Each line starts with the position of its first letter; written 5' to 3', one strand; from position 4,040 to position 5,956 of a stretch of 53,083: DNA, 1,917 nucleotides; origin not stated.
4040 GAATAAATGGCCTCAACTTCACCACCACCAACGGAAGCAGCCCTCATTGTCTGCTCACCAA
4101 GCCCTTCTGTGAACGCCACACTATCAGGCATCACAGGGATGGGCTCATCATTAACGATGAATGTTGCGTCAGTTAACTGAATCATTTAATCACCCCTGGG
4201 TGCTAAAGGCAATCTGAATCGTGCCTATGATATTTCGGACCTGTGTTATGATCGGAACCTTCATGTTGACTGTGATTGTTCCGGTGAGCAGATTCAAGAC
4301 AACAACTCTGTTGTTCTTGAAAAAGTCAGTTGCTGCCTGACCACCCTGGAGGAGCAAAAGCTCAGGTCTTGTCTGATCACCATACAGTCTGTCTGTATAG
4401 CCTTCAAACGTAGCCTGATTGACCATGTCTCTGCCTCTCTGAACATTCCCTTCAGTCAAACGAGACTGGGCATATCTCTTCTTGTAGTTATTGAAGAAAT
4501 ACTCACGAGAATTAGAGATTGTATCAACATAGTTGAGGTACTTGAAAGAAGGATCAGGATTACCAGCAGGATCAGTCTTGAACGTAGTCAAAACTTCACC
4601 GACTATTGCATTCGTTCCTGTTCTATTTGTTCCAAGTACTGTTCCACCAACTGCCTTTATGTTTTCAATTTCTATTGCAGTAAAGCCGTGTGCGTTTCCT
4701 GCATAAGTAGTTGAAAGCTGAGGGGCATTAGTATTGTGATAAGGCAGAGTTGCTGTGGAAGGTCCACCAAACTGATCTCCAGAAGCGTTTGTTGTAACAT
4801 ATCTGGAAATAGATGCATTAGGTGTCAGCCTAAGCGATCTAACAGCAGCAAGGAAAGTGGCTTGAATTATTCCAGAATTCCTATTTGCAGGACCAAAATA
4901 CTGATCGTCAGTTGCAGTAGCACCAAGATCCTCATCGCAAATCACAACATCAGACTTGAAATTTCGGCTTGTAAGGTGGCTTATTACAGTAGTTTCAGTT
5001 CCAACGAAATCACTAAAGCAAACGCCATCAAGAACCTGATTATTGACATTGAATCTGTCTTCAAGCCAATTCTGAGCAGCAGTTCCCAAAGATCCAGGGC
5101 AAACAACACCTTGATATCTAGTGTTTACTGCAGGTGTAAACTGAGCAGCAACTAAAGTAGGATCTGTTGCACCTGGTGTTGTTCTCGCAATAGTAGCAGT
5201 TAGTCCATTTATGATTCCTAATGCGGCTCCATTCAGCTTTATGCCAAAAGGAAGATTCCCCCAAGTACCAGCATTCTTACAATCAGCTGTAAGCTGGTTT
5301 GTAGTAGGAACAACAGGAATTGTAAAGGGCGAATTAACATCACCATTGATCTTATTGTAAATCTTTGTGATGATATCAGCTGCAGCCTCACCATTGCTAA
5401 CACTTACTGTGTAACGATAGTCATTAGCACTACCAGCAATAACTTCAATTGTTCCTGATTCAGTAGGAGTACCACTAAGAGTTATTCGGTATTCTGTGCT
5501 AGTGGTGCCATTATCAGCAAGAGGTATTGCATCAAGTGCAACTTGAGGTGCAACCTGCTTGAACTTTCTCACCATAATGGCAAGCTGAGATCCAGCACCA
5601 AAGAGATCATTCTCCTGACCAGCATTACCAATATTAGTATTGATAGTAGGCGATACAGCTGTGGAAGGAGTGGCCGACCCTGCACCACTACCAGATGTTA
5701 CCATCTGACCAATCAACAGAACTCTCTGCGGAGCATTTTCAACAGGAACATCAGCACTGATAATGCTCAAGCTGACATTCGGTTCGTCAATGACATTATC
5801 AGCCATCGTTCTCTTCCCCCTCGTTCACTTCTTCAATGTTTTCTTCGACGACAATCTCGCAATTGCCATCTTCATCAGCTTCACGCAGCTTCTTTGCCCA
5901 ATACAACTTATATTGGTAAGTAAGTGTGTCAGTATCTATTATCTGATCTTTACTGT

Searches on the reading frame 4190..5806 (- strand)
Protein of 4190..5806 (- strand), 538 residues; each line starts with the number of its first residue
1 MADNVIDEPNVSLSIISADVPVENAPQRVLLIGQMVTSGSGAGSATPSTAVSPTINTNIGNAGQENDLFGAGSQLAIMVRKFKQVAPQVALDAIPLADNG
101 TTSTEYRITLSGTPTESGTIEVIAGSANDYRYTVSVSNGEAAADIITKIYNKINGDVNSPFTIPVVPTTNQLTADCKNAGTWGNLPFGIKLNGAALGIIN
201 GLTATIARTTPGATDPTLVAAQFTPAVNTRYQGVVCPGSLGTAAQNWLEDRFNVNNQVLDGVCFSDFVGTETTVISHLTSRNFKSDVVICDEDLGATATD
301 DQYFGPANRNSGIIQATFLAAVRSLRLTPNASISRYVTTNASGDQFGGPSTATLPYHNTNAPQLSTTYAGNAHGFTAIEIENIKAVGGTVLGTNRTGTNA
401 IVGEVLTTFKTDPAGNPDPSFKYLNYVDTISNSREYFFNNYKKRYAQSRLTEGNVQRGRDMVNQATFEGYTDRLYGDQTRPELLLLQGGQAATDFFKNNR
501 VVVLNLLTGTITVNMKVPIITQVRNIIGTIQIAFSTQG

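Call 10: search_protein_families(library=phrogs, proteins=[window:4190-5806:-])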
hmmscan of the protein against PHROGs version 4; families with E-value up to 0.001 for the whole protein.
window:4190-5806:- (538 aa): 2 families
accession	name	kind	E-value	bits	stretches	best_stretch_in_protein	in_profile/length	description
phrog_165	-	tail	1.1e-39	137.4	2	23-282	31-281/493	tail sheath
phrog_5292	-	tail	1.8e-13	51.7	1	26-126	33-123/129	tail sheath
